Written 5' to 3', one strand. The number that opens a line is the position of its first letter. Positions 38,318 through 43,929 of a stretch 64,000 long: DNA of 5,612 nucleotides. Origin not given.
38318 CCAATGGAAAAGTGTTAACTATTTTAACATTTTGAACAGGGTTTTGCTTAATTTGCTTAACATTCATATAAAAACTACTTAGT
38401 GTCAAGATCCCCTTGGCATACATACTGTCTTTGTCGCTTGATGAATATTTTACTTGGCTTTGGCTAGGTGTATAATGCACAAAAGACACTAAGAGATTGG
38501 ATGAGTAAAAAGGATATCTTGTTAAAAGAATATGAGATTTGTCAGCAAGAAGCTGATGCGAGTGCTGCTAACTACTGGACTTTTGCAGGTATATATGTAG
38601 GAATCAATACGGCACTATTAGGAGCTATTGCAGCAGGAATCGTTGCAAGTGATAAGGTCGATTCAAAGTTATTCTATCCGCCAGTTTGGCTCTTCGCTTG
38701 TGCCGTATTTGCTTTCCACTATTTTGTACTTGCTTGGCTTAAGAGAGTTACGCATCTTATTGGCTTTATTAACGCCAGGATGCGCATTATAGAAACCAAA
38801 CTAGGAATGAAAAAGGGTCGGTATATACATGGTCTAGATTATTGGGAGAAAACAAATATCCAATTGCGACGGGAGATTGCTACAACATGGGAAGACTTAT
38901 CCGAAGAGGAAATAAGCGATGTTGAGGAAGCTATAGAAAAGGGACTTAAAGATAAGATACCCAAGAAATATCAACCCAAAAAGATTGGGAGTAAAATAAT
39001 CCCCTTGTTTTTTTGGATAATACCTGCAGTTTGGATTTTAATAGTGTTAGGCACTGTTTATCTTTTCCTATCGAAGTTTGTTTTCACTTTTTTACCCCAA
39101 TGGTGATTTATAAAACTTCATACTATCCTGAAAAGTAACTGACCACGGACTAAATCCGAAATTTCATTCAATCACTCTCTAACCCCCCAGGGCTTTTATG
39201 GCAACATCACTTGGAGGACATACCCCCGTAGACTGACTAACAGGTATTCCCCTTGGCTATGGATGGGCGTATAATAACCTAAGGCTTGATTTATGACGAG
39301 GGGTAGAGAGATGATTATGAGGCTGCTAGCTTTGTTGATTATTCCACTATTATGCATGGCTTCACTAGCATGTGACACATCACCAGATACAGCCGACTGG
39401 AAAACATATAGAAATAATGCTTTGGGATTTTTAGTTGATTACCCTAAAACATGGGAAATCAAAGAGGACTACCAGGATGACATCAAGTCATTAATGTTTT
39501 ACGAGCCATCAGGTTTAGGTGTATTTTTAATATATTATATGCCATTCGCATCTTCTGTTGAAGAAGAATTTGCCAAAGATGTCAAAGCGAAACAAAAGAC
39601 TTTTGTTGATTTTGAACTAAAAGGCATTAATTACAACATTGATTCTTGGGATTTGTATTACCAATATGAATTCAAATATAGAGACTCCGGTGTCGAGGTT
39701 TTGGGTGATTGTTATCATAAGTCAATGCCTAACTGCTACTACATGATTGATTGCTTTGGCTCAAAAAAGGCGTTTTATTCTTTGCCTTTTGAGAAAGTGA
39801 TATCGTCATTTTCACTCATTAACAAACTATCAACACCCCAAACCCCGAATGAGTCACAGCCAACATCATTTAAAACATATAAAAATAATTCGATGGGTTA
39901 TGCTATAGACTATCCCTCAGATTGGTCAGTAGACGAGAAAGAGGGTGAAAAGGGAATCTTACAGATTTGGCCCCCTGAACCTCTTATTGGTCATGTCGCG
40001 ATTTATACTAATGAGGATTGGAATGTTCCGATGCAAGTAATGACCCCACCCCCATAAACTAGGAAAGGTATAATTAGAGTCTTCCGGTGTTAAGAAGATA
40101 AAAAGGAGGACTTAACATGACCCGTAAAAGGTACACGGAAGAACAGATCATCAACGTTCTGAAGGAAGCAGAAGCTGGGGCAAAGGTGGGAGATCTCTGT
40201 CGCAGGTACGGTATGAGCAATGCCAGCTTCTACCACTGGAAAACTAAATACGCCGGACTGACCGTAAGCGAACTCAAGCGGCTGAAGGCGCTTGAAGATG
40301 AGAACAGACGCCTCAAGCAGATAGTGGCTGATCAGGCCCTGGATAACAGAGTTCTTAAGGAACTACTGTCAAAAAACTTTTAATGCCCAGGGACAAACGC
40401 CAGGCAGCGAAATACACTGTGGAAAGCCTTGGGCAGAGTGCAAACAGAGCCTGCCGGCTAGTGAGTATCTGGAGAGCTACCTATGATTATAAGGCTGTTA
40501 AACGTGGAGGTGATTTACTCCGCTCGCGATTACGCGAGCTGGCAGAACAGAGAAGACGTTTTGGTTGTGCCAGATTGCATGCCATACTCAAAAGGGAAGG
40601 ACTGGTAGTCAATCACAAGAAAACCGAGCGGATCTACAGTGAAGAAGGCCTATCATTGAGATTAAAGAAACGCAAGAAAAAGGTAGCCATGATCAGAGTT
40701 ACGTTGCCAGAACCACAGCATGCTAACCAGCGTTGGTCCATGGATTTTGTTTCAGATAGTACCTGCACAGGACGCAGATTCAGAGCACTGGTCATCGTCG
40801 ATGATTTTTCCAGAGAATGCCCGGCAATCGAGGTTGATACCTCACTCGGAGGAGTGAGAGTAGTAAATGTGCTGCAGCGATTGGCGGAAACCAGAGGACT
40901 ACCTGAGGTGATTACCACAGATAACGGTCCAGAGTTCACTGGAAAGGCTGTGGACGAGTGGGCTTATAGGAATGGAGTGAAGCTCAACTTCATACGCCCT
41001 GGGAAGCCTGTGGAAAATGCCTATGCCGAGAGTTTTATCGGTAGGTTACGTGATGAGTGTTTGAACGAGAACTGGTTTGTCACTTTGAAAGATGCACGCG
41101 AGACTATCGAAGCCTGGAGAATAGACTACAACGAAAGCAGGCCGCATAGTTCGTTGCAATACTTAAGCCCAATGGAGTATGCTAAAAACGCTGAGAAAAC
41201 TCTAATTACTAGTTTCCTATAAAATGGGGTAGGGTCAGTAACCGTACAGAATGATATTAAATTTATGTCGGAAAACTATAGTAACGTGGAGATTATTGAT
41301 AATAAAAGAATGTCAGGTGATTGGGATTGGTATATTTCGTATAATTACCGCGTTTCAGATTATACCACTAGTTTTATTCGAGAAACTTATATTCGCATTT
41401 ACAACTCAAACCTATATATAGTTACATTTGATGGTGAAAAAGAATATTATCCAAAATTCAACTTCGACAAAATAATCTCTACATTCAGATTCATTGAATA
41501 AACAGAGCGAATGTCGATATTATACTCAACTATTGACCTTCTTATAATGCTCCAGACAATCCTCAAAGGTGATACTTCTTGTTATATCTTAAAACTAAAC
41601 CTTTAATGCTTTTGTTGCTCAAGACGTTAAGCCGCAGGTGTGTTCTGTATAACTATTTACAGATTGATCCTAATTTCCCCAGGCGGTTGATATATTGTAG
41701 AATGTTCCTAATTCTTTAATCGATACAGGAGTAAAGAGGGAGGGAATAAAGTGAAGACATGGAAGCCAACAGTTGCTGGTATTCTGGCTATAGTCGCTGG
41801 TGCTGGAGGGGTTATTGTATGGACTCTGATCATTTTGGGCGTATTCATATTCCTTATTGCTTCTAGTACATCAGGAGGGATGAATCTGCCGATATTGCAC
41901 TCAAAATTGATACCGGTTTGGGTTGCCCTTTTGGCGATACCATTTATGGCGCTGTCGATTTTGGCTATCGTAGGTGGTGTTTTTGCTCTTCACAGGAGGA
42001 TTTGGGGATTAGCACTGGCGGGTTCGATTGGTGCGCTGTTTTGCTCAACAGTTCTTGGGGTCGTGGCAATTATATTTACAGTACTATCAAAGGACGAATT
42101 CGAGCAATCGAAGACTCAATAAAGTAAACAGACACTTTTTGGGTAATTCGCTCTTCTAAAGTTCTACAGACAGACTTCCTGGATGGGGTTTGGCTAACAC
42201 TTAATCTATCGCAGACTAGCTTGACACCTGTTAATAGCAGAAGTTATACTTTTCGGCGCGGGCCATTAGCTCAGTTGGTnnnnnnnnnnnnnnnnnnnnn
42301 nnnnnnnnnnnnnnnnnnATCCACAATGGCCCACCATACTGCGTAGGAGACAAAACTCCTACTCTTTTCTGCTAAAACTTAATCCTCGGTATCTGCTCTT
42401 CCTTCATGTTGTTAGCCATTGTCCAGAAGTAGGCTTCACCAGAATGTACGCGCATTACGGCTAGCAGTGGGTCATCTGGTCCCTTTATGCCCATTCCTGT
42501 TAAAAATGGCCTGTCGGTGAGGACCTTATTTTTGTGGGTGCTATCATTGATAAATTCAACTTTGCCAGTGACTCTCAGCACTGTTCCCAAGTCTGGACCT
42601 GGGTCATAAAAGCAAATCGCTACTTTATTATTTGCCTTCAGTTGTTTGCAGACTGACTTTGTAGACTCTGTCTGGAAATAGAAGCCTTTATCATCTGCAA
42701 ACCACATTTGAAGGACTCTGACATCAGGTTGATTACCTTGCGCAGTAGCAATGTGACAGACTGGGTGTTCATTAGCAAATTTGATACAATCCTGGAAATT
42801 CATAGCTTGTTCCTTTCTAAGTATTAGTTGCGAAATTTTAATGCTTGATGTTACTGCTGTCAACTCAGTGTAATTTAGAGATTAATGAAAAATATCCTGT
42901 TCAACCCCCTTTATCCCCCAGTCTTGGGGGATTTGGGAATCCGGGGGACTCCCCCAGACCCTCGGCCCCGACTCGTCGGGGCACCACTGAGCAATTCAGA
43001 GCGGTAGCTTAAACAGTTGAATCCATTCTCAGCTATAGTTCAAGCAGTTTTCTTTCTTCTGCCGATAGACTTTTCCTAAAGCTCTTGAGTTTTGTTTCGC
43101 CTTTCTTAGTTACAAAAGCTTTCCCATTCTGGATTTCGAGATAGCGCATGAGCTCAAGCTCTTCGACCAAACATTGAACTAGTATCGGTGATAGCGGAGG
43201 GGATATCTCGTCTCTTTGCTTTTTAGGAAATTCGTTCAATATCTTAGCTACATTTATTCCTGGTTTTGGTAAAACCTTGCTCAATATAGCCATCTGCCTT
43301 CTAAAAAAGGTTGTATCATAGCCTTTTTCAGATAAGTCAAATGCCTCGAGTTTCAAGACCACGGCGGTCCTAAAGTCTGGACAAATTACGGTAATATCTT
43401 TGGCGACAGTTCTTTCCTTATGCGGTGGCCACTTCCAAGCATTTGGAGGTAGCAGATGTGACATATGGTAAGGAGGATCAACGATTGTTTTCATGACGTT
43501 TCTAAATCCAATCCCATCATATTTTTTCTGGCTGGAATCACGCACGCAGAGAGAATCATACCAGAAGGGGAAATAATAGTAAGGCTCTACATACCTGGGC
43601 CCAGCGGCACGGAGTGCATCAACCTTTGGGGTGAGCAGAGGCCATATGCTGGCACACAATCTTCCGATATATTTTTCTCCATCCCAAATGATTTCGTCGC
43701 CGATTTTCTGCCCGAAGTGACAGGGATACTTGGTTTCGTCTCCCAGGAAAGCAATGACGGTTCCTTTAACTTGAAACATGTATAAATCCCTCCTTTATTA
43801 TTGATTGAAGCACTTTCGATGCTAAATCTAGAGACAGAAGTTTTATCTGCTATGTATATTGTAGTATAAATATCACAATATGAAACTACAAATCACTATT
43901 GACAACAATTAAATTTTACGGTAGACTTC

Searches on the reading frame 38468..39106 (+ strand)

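Call 4: search_protein_families(library=pfam, proteins=[window:38468-39106:+])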
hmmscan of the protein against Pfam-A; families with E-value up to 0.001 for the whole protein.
window:38468-39106:+ (212 aa): 1 family
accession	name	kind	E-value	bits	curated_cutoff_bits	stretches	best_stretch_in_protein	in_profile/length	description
PF24838.2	8xMP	-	9e-08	32.5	30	1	20-194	2-132/136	Octameric membrane protein family (8xMP)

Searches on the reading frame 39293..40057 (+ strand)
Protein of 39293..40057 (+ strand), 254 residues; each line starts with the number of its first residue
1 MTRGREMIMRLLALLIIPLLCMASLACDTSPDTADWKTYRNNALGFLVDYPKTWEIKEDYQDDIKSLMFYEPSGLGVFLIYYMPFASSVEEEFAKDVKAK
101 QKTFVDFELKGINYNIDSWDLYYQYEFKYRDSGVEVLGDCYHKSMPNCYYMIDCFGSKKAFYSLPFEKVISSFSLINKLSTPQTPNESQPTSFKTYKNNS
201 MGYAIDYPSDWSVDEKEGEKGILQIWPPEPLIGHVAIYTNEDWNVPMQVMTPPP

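Call 4: search_protein_families(library=pfam, proteins=[window:39293-40057:+])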
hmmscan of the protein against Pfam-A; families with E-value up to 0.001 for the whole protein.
window:39293-40057:+ (254 aa): 1 family
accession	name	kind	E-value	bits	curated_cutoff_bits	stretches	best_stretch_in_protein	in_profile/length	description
PF18933.6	PsbP_2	-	1.6e-11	45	27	2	181-226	32-77/184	PsbP-like protein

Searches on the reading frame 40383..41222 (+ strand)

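Call 4: search_protein_families(library=pfam, proteins=[window:40383-41222:+])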
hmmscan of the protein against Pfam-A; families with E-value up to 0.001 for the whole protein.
window:40383-41222:+ (279 aa): 4 families
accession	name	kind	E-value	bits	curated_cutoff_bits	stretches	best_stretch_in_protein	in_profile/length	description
PF13683.12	rve_3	-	7.3e-29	99.8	26.5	1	197-263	1-67/67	Integrase core domain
PF00665.32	rve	-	5.7e-23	81.6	32.6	1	112-209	2-102/102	Integrase core domain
PF13276.12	HTH_21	-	1.6e-08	35.1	28.1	1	46-98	6-60/60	HTH-like domain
PF13333.12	rve_2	-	3.5e-08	33.9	22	1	216-267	1-52/56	Integrase core domain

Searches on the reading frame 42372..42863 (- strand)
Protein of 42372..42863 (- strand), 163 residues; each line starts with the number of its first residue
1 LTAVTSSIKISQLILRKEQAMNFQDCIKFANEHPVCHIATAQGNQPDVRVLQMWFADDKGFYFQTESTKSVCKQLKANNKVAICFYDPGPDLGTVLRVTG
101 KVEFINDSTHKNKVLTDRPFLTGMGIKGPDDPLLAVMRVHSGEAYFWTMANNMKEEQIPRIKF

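Call 4: search_protein_families(library=pfam, proteins=[window:42372-42863:-])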
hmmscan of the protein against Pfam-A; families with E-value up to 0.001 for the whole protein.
window:42372-42863:- (163 aa): 3 families
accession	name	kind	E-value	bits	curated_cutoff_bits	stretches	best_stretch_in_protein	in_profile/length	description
PF01243.27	PNPOx_N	-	3.3e-14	53.7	28.1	1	28-147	7-119/120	Pyridoxamine 5'-phosphate oxidase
PF16242.11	Pyrid_ox_like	-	5.5e-07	29.6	28.8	1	55-153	37-132/149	Pyridoxamine 5'-phosphate oxidase like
PF12900.13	Pyridox_ox_2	-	5.9e-06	26.7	27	1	24-112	3-97/140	Pyridoxamine 5'-phosphate oxidase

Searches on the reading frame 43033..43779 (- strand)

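Call 4: search_protein_families(library=pfam, proteins=[window:43033-43779:-])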
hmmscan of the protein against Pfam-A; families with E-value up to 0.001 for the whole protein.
window:43033-43779:- (248 aa): 0 families

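Call 58: search_protein_families(library=ncbifam, proteins=[window:43033-43779:-], max_evalue=0.00001)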
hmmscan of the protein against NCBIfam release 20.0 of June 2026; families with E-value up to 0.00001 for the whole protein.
window:43033-43779:- (248 aa): 1 family
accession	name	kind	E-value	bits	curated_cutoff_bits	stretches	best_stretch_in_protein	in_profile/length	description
TIGR04076.1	TIGR04076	subfamily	1.3e-07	32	33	0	3-61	3-59/91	TIGR04076 family protein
